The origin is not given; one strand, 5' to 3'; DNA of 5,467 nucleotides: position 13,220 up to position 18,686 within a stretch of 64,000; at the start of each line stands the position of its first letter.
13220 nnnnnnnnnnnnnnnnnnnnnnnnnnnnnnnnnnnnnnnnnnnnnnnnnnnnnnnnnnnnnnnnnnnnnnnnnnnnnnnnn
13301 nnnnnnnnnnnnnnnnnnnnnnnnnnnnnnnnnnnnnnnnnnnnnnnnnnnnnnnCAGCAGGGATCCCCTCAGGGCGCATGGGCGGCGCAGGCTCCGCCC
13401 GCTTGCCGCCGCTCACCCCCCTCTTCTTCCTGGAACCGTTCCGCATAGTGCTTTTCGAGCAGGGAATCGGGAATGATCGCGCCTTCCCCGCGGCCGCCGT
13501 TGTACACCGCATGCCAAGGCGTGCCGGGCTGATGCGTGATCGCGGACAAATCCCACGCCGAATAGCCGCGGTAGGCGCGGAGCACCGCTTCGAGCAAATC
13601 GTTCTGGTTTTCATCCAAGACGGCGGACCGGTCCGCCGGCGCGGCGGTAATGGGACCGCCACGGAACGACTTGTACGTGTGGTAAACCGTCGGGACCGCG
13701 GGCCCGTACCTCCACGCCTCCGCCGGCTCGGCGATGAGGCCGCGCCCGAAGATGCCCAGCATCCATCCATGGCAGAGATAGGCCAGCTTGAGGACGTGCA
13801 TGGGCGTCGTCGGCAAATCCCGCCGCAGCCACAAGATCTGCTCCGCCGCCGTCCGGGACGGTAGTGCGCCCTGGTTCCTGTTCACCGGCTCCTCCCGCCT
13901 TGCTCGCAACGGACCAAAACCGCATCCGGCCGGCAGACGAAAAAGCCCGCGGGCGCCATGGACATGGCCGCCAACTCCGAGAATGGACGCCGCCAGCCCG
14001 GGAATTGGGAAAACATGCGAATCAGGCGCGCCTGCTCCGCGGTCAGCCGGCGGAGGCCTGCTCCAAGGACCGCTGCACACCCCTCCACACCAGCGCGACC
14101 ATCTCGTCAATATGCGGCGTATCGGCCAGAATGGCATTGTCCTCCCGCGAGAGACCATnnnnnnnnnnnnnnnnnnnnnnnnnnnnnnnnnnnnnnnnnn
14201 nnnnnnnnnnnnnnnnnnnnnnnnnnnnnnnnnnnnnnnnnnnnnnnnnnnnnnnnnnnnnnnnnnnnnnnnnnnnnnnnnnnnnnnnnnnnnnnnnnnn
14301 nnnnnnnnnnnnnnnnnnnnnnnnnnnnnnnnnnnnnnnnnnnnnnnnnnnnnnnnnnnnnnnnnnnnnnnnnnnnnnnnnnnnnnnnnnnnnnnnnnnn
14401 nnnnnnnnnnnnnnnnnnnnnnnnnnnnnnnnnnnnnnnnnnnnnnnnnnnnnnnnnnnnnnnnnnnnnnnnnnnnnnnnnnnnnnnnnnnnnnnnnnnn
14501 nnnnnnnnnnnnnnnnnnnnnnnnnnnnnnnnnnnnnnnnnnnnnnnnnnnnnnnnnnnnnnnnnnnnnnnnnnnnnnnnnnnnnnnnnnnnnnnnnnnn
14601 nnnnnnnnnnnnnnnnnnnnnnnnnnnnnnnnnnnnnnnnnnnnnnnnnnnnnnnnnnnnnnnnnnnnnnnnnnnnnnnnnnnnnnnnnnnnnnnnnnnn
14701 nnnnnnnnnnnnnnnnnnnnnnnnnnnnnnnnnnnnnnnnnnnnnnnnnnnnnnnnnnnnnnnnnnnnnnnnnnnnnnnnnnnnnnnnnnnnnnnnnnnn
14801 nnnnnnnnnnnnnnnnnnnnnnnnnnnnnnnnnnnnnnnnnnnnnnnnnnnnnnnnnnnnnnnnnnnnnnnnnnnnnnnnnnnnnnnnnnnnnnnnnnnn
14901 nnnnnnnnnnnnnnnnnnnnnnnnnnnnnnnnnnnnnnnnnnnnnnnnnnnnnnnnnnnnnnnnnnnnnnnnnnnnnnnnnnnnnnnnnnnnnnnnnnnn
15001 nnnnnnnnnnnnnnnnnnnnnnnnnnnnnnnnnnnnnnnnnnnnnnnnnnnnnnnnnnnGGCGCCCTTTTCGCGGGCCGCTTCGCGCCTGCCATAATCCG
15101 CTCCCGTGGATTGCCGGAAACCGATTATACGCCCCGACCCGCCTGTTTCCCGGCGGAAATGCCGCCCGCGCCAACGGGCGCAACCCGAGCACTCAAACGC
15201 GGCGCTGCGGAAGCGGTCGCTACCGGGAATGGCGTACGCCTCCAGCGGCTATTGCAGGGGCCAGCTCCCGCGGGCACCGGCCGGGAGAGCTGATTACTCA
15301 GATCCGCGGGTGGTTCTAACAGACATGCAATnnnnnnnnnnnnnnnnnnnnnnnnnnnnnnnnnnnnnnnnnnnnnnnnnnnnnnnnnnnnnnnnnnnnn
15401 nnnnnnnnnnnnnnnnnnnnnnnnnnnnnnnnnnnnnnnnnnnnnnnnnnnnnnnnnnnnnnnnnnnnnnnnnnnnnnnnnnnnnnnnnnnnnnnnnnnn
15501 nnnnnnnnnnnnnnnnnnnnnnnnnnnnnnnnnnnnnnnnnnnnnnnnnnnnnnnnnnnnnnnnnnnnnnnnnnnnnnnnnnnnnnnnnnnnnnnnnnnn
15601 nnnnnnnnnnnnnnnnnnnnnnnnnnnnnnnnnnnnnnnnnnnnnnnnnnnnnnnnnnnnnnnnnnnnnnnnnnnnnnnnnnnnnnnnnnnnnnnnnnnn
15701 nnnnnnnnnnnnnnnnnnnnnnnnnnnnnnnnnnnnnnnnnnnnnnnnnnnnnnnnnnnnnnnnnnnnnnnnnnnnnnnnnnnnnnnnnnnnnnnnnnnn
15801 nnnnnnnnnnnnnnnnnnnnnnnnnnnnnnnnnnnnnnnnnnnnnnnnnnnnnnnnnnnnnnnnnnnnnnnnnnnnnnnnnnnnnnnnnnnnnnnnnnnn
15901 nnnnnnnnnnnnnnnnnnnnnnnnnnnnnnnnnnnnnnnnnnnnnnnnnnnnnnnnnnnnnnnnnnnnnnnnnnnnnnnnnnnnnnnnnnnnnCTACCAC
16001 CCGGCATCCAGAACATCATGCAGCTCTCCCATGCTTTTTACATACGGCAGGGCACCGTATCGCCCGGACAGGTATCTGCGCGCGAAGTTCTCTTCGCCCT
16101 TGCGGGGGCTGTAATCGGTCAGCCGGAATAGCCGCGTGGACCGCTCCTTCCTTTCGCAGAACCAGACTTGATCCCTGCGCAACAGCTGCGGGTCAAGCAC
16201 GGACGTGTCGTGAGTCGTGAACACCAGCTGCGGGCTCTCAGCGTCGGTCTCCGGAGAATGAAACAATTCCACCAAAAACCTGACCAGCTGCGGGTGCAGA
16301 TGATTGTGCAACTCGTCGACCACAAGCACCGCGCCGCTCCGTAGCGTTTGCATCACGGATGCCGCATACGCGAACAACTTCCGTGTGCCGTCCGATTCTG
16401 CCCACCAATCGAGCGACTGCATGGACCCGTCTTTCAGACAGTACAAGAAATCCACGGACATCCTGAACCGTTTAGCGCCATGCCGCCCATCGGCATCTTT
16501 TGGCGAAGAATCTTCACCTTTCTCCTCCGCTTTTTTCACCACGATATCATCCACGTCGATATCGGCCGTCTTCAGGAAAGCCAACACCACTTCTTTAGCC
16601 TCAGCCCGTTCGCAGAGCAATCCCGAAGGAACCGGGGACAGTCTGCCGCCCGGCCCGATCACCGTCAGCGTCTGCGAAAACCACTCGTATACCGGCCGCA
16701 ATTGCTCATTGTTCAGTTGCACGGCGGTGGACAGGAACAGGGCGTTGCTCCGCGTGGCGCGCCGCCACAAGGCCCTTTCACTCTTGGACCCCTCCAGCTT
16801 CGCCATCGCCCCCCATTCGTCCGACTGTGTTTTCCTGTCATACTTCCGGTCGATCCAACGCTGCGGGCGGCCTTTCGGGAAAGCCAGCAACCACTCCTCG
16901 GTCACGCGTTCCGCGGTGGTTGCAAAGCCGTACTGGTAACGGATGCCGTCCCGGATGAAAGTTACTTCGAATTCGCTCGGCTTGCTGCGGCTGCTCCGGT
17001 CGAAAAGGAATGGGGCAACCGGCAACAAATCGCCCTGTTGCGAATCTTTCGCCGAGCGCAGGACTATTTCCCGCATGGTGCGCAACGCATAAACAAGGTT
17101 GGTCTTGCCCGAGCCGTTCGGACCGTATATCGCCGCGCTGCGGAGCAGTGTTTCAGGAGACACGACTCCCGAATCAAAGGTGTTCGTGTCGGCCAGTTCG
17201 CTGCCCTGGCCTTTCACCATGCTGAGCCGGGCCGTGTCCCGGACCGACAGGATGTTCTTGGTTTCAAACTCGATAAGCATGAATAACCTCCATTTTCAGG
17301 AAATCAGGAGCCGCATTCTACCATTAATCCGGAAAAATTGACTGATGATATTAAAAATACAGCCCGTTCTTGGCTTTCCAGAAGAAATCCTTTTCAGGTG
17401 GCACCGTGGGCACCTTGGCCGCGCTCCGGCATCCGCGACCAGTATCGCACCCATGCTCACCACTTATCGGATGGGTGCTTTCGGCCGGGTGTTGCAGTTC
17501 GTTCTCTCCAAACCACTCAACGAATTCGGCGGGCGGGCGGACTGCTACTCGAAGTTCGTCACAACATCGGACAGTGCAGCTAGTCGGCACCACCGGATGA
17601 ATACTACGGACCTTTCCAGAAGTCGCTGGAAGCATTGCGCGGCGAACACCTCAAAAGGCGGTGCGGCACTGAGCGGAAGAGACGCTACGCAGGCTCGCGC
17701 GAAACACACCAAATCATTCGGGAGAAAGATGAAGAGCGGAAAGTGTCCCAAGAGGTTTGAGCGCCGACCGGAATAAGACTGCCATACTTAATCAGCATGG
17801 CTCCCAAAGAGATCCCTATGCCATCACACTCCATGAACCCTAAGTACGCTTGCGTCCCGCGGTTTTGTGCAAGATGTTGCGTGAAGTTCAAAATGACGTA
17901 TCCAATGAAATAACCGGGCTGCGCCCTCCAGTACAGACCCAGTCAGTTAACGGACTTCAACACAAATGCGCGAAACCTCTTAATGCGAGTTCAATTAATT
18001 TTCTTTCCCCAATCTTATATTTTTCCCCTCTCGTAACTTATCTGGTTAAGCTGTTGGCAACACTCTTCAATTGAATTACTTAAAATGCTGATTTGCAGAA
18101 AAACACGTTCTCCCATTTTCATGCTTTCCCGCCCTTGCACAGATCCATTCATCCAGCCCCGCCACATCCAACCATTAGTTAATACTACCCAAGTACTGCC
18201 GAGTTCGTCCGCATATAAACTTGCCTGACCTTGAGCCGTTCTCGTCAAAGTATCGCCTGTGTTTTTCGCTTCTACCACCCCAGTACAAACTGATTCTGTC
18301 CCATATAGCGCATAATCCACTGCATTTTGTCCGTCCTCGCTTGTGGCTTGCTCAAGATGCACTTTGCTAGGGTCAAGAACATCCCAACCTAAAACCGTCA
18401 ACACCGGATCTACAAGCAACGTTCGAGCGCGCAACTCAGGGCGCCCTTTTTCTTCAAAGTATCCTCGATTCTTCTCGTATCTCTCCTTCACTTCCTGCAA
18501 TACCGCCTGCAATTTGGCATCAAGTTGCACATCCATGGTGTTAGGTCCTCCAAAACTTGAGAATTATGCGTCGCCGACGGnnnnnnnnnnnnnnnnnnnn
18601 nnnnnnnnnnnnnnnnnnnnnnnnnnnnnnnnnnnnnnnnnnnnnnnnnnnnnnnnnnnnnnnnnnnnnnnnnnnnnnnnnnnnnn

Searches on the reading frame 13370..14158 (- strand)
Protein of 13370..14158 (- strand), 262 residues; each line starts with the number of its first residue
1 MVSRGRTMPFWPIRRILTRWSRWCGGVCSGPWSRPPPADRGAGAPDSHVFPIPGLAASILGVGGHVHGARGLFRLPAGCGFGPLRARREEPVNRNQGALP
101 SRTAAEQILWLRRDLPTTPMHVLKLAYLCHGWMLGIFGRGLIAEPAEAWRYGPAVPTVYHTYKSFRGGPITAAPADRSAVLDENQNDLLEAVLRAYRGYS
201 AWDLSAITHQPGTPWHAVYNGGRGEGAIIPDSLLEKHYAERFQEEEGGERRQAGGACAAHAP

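Call 95: search_protein_families(library=pfam, proteins=[window:13370-14158:-], max_evalue=0.001)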
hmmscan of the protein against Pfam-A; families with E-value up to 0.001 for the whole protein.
window:13370-14158:- (262 aa): 1 family
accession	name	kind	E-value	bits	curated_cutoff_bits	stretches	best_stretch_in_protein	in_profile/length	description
PF13274.11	SocA_Panacea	-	1.9e-15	58.2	25.7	1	123-216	2-113/113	Antitoxin SocA-like, Panacea domain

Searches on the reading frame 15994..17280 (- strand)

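Call 29: search_protein_families(library=pfam, proteins=[window:15994-17280:-], max_evalue=0.001)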
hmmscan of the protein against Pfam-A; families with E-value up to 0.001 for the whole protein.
window:15994-17280:- (428 aa): 5 families
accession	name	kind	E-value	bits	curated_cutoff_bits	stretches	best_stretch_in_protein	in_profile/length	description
PF13304.12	AAA_21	-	4.8e-42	145.5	27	1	49-363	2-304/304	AAA domain, putative AbiEii toxin, Type IV TA system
PF02463.25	SMC_N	-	1.4e-06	28.3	40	1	49-362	27-202/220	RecF/RecN/SMC N terminal domain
PF13175.12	AAA_15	-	1e-05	25.8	32.1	0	316-357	329-369/374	AAA ATPase domain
PF00004.35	AAA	-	9.3e-05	23.3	21.2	0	299-370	46-121/131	ATPase family associated with various cellular activities (AAA)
PF13401.12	AAA_22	-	0.00015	22.5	27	0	298-345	67-111/130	AAA domain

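Call 77: search_protein_families(library=padloc, proteins=[window:15994-17280:-], max_evalue=0.00001)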
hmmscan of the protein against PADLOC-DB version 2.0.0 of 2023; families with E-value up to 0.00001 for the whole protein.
window:15994-17280:- (428 aa): 32 families (the best 25 are shown)
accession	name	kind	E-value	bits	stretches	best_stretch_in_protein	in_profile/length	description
PDLC02335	AbiLi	-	4.4e-92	306.6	1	1-420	49-293/326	AbiLi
PDLC02980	AriA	-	6.5e-41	139.3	1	49-363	2-304/304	-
PDLC04426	PDC-M12A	-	1e-16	59.3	2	294-406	259-365/369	-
PDLC04176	HEC-01A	-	4e-13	47.5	1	296-405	257-362/371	-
PDLC04182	HEC-01A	-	4.9e-13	46.8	1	295-380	286-367/406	-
PDLC04180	HEC-01A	-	1.1e-11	42.6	1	296-385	256-344/382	-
PDLC04178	HEC-01A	-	1.8e-11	41.7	1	290-391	260-360/399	-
PDLC04177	HEC-01A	-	7e-11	39.8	1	296-389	278-367/393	-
PDLC04393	PDC-M07A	-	1.2e-10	39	1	295-390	288-384/435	-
PDLC04135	mad3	-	2.5e-10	38.4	1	50-363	26-328/374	mads_3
PDLC04391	PDC-M07A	-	1.3e-09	35.5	1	285-373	274-358/412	-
PDLC04179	HEC-01A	-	1.5e-09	35.5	1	288-389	333-430/459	-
PDLC04392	PDC-M07A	-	1.6e-09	35.4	1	292-390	283-382/432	-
PDLC04389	PDC-M07A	-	1.8e-09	35.2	1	311-390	321-402/443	-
PDLC04175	HEC-01A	-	9.8e-09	32.7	0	294-388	248-336/363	-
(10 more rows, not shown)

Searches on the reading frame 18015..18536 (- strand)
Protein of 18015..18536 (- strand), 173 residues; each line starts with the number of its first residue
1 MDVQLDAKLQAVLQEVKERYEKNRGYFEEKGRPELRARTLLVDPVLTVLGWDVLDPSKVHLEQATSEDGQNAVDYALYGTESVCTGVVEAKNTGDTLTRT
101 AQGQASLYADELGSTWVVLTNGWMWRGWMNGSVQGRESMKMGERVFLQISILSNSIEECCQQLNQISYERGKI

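Call 29: search_protein_families(library=pfam, proteins=[window:18015-18536:-], max_evalue=0.001)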
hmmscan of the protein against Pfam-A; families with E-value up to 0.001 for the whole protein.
window:18015-18536:- (173 aa): 1 family
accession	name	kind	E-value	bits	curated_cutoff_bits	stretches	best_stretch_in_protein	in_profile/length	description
PF13588.12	HSDR_N_2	-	0.00043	20.8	25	0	65-123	31-89/110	Type I restriction enzyme R protein N terminus (HSDR_N)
